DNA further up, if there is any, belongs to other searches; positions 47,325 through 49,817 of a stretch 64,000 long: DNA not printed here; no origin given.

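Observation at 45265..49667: Tandem paralogous TPR-GT41 proteins with conserved catalytic halves and divergent TPR halves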

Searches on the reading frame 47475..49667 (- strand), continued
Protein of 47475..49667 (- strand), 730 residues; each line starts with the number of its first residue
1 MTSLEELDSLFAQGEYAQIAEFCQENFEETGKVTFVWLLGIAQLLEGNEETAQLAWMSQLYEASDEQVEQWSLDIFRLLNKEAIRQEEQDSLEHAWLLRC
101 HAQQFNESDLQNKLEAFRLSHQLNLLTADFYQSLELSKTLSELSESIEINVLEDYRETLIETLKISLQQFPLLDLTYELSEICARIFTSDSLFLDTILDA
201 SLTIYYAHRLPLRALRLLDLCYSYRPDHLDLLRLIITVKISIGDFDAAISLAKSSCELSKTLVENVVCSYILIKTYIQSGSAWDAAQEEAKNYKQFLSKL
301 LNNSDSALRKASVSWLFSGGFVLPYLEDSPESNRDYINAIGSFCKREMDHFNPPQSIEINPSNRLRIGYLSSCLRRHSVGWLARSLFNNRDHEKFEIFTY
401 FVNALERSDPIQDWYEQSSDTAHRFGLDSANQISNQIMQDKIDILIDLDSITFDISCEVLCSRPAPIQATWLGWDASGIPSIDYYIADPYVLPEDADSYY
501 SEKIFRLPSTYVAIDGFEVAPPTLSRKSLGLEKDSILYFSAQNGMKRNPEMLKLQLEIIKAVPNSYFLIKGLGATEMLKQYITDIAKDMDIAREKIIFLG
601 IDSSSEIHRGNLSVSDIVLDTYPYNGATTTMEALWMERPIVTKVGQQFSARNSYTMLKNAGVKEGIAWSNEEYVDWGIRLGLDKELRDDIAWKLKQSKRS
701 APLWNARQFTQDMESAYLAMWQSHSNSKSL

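Call 31: search_protein_families(library=pfam, proteins=[L028:12283-14013:+, L028:14071-14712:+, L028:14715-15626:+, L071:13415-14218:-, L071:14276-15301:-, L025:13386-14981:-, L044:14557-15567:-, L044:7765-9090:+, L003:7598-8926:+, L044:12333-14537:+], max_evalue=0.001)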
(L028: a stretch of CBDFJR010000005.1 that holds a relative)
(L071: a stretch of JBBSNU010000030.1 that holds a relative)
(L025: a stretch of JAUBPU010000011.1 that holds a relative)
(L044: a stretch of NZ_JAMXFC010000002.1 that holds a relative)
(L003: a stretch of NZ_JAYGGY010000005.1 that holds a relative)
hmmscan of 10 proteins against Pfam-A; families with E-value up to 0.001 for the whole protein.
L028:12283-14013:+ (576 aa): 9 families
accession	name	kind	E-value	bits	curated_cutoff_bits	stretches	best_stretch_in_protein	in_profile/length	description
PF00534.26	Glycos_transf_1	-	1.9e-29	102.8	26.4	1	193-361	7-171/172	Glycosyl transferases group 1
PF13692.12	Glyco_trans_1_4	-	4e-27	95.6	27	1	206-345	6-139/142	Glycosyl transferases group 1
PF13439.12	Glyco_transf_4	-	3.9e-10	40.5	28.5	1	20-189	2-169/170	Glycosyltransferase Family 4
PF08241.18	Methyltransf_11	-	3.5e-08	34.4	21.2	1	420-473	46-94/95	Methyltransferase domain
PF20706.3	GT4-conflict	-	1.5e-06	27.9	26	1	176-374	171-370/385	Family 4 Glycosyltransferase in conflict systems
PF13579.12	Glyco_trans_4_4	-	1.8e-06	28.8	29.7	1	20-185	1-158/158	Glycosyl transferase 4-like domain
PF13524.12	Glyco_trans_1_2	-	2.8e-06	27.8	25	1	262-363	28-129/144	Glycosyl transferase-like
PF13489.12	Methyltransf_23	-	3.3e-05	24.1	27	1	430-533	77-160/164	Methyltransferase domain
PF13649.12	Methyltransf_25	-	0.00041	21.4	27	0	419-470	49-97/97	Methyltransferase domain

L028:14071-14712:+ (213 aa): 0 families

L028:14715-15626:+ (303 aa): 4 families
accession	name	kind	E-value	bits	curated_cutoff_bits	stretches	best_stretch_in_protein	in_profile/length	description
PF00805.28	Pentapeptide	-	1.2e-91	300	20.2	10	229-268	1-40/40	Pentapeptide repeats (8 copies)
PF13599.13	Pentapeptide_4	-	1.5e-31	108.7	38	3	61-131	8-78/78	Pentapeptide repeat region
PF13576.12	Pentapeptide_3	-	1.9e-23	82.9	27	2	242-281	2-44/48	Pentapeptide repeats (9 copies)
PF25296.1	Decapeptide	-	1.3e-11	44.6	45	0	94-151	15-72/74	Decapeptide repeat region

L071:13415-14218:- (267 aa): 7 families
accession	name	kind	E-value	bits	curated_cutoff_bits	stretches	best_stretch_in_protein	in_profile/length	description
PF08003.17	Methyltransf_9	-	7.7e-14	51.8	23.8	1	48-166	113-231/315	Protein of unknown function (DUF1698)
PF13489.12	Methyltransf_23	-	5.4e-11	42.9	27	1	40-188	13-150/164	Methyltransferase domain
PF13847.12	Methyltransf_31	-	1.2e-08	35.2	27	1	50-155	3-113/145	Methyltransferase domain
PF08242.18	Methyltransf_12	-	8.4e-08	33.3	30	1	55-149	1-98/98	Methyltransferase domain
PF08241.18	Methyltransf_11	-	1.2e-07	32.7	21.2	1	55-151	1-95/95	Methyltransferase domain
PF13649.12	Methyltransf_25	-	3.3e-06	28.1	27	1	54-147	1-97/97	Methyltransferase domain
PF06325.19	PrmA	-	6.5e-06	26.3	22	1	40-82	151-193/296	Ribosomal protein L11 methyltransferase (PrmA)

L071:14276-15301:- (341 aa): 1 family
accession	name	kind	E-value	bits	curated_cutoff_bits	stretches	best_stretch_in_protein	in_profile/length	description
PF05711.17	TylF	-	1.1e-22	81.1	23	1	46-137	175-264/264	Macrocin-O-methyltransferase (TylF)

L025:13386-14981:- (531 aa): 0 families

L044:14557-15567:- (336 aa): 1 family
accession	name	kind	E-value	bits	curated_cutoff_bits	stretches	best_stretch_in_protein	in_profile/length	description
PF05050.19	Methyltransf_21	-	5.1e-17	63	22.7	1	75-203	41-172/173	Methyltransferase FkbM domain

L044:7765-9090:+ (441 aa): 14 families
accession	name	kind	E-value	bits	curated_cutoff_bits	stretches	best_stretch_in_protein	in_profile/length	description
PF13847.12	Methyltransf_31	-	1.4e-26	93.4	27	1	57-164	3-113/145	Methyltransferase domain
PF13649.12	Methyltransf_25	-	1.4e-17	64.6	27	1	61-156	1-97/97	Methyltransferase domain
PF08241.18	Methyltransf_11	-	1.3e-16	61.4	21.2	1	62-158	1-93/95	Methyltransferase domain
PF08242.18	Methyltransf_12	-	2.2e-14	54.4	30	1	62-158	1-98/98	Methyltransferase domain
PF01209.24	Ubie_methyltran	-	1.6e-10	41.1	20.1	1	32-158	24-149/233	ubiE/COQ5 methyltransferase family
PF13489.12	Methyltransf_23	-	4.8e-10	39.8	27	1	55-158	20-114/164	Methyltransferase domain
PF08003.17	Methyltransf_9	-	5.2e-07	29.4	23.8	1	53-157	110-214/315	Protein of unknown function (DUF1698)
PF05175.20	MTS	-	5.8e-07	29.7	23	1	56-113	30-87/170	Methyltransferase small domain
PF02390.23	Methyltransf_4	-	1e-06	28.8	24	1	58-141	2-83/173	Putative methyltransferase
PF01135.25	PCMT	-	2e-05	24.9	20.3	1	13-108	30-125/210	Protein-L-isoaspartate(D-aspartate) O-methyltransferase (PCMT)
PF24675.1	NpmA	-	4.2e-05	23.4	60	1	49-121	15-91/214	16S rRNA (adenine(1408)-N(1))-methyltransferase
PF06325.19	PrmA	-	5.4e-05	23.3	22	1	52-121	157-223/296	Ribosomal protein L11 methyltransferase (PrmA)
PF02353.26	CMAS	-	6.2e-05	22.9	27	1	58-127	63-129/273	Mycolic acid cyclopropane synthetase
PF13679.12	Methyltransf_32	-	7.3e-05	23.2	27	1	54-117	22-90/143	Methyltransferase domain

L003:7598-8926:+ (442 aa): 16 families
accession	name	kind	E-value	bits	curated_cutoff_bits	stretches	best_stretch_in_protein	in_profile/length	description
PF13847.12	Methyltransf_31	-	1.5e-30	106.2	27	1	56-169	2-118/145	Methyltransferase domain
PF13649.12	Methyltransf_25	-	8.9e-20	71.6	27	1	61-156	1-97/97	Methyltransferase domain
PF08241.18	Methyltransf_11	-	5.3e-18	65.9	21.2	1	62-158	1-93/95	Methyltransferase domain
PF08242.18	Methyltransf_12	-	1.9e-17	64.2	30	1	62-158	1-98/98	Methyltransferase domain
PF13489.12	Methyltransf_23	-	1.8e-12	47.8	27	1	56-158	21-114/164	Methyltransferase domain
PF01209.24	Ubie_methyltran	-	2.4e-12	47.1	20.1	1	37-161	29-152/233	ubiE/COQ5 methyltransferase family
PF05175.20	MTS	-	3e-10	40.4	23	1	56-129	29-102/170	Methyltransferase small domain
PF02390.23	Methyltransf_4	-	2.3e-06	27.6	24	1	58-140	2-82/173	Putative methyltransferase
PF01135.25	PCMT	-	5.4e-06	26.8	20.3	1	14-113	36-130/210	Protein-L-isoaspartate(D-aspartate) O-methyltransferase (PCMT)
PF06325.19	PrmA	-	7e-06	26.2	22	1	55-132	159-233/296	Ribosomal protein L11 methyltransferase (PrmA)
PF08003.17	Methyltransf_9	-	7.8e-06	25.5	23.8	1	53-156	111-213/315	Protein of unknown function (DUF1698)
PF02353.26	CMAS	-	2.9e-05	24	27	1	59-134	64-136/273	Mycolic acid cyclopropane synthetase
PF13679.12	Methyltransf_32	-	3.1e-05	24.4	27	1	55-118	23-91/143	Methyltransferase domain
PF01728.25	FtsJ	-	8.9e-05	22.9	24.1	1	52-132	17-98/181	FtsJ-like methyltransferase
PF24675.1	NpmA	-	0.00021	21.1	60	1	52-123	18-94/214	16S rRNA (adenine(1408)-N(1))-methyltransferase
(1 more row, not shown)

L044:12333-14537:+ (734 aa): 6 families
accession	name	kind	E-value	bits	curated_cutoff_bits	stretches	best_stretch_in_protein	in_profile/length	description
PF13844.12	Glyco_transf_41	-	6.2e-45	153.9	25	2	530-717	358-543/543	Glycosyl transferase family 41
PF13176.12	TPR_7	-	5.1e-06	26.6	27.9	0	5-36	3-33/36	Tetratricopeptide repeat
PF13432.12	TPR_16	-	0.00016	22.4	32.7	0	17-57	10-50/65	Tetratricopeptide repeat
PF07719.23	TPR_2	-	0.00023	21.5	27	0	11-36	8-33/34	Tetratricopeptide repeat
PF13428.12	TPR_14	-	0.00035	21.4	23.5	0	10-37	7-34/44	Tetratricopeptide repeat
PF07720.18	TPR_3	-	0.00064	20.2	20.7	0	11-32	8-29/34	Tetratricopeptide repeat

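Call 46: predict_structure(alignment_id=A2)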
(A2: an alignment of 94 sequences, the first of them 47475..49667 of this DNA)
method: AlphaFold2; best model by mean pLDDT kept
length: 730 residues; sequences in the alignment: 94
mean_pLDDT: 89.5   pTM: 0.88
mean pLDDT of the five models: 89.5, 89.4, 88.7, 88.2, 87.5
residues with pLDDT >= 90: 490; 70-90: 197; 50-70: 43; < 50: 0
segments of 3 or more residues with pLDDT < 50: none
pLDDT, mean of each block of 10 residues (from residue 1): 79 94 93 93 96 94 93 95 96 97 95 97 95 93 81 90 94 93 89 94 89 95 94 95 94 97 95 94 93 95 82 89 90 93 92 83 92 74 85 96 81 91 89 95 90 79 94 75 88 88 86 59 78 93 85 97 94 77 94 91 60 86 84 89 89 87 95 98 97 90 82 94 89
secondary structure, 60 per line:
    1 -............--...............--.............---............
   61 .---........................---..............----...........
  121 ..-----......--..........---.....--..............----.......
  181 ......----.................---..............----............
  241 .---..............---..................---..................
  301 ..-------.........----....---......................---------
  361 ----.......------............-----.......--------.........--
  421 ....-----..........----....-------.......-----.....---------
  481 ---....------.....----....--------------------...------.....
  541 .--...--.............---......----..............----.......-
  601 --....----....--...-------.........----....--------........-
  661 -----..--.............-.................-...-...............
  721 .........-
elements in order (helices of 4 or more, strands of 3 or more residues): H2-13 H16-30 H33-45 H49-61 H65-88 H92-105 H110-122 H128-133 H136-145 H149-153 H156-169 H174-186 H191-207 H211-224 H229-241 H245-258 H262-279 H283-302 H310-318 H323-326 H330-351 E365-371 H378-389 E395-401 H410-418 E421-424 H430-439 E444-447 H455-461 E467-471 E484-487 H494-498 E503-506 E536-541 H549-561 E565-570 H575-588 E596-599 H603-606 H611-614 E617-619 H627-635 E640-643 H652-659 H670-682 H684-700 H706-729

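Call 49: fold_search(model_id=the predicted structure, library=pdb)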
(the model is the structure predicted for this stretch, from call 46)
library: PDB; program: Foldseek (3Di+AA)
matches with E <= 10: 1638; with E <= 0.001: 155
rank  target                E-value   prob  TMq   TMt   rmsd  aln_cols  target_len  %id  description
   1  8dth_B                2.2e-28  1.00  0.61  0.64  14.0       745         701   18  Cryo-EM structure of Arabidopsis SPY alternative conformation 2 (released 2023-03-08)
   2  8dti_A                7.8e-28  1.00  0.63  0.72   8.6       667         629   19  Cryo-EM structure of Arabidopsis SPY in complex with GDP-fucose (released 2023-03-08)
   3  8dtg_B                1.0e-27  1.00  0.62  0.62  15.8       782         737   18  Cryo-EM structure of Arabidopsis SPY alternative conformation 1 (released 2023-03-08)
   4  7y4i_B                1.1e-27  1.00  0.64  0.58  14.1       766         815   18  Crystal structure of SPINDLY in complex with GDP (released 2022-12-07)
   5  8dtf_A                1.7e-27  1.00  0.62  0.57  15.2       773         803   19  Cryo-EM structure of the full length Arabidopsis SPY with complete TPRs (released 2023-03-08)
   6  8dth_A                5.3e-27  1.00  0.63  0.63  13.4       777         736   18  Cryo-EM structure of Arabidopsis SPY alternative conformation 2 (released 2023-03-08)
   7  5djs_A                8.7e-27  1.00  0.60  0.83   4.3       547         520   22  Thermobaculum terrenum O-GlcNAc transferase mutant - K341M (released 2015-10-28)
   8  8dtg_A                9.1e-27  1.00  0.61  0.57  16.0       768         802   18  Cryo-EM structure of Arabidopsis SPY alternative conformation 1 (released 2023-03-08)
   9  7y4i_A                1.6e-26  1.00  0.64  0.57  12.6       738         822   18  Crystal structure of SPINDLY in complex with GDP (released 2022-12-07)
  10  6e37_A                2.0e-25  1.00  0.59  0.61  10.9       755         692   20  O-GlcNAc Transferase in complex with covalent inhibitor (released 2019-11-06)
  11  4gyw_A                2.5e-25  1.00  0.58  0.61  10.4       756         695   20  Crystal structure of human O-GlcNAc Transferase in complex with UDP and a glycopeptide (released 2012-10-31)
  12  7ntf_B                2.7e-25  1.00  0.59  0.53  17.1       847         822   18  Cryo-EM structure of unliganded O-GlcNAc transferase (released 2021-11-17)
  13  8fe6_A                3.2e-25  1.00  0.57  0.59  12.4       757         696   20  Crystal structure of human O-GlcNAc transferase (OGT) in complex with an exosite-binding peptide and UDP-GlcNAc (released 2023-08-09)
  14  8fe7_A                3.4e-25  1.00  0.58  0.59  11.5       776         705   20  Crystal structure of human O-GlcNAc transferase (OGT) in complex with an exosite-binding peptide (SMG9) and UDP-GlcNAc (released 2023-08-09)
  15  5hgv_A                4.0e-25  1.00  0.61  0.64  10.1       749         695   21  Structure of an O-GlcNAc transferase point mutant, D554N in complex with peptide (released 2016-09-14)
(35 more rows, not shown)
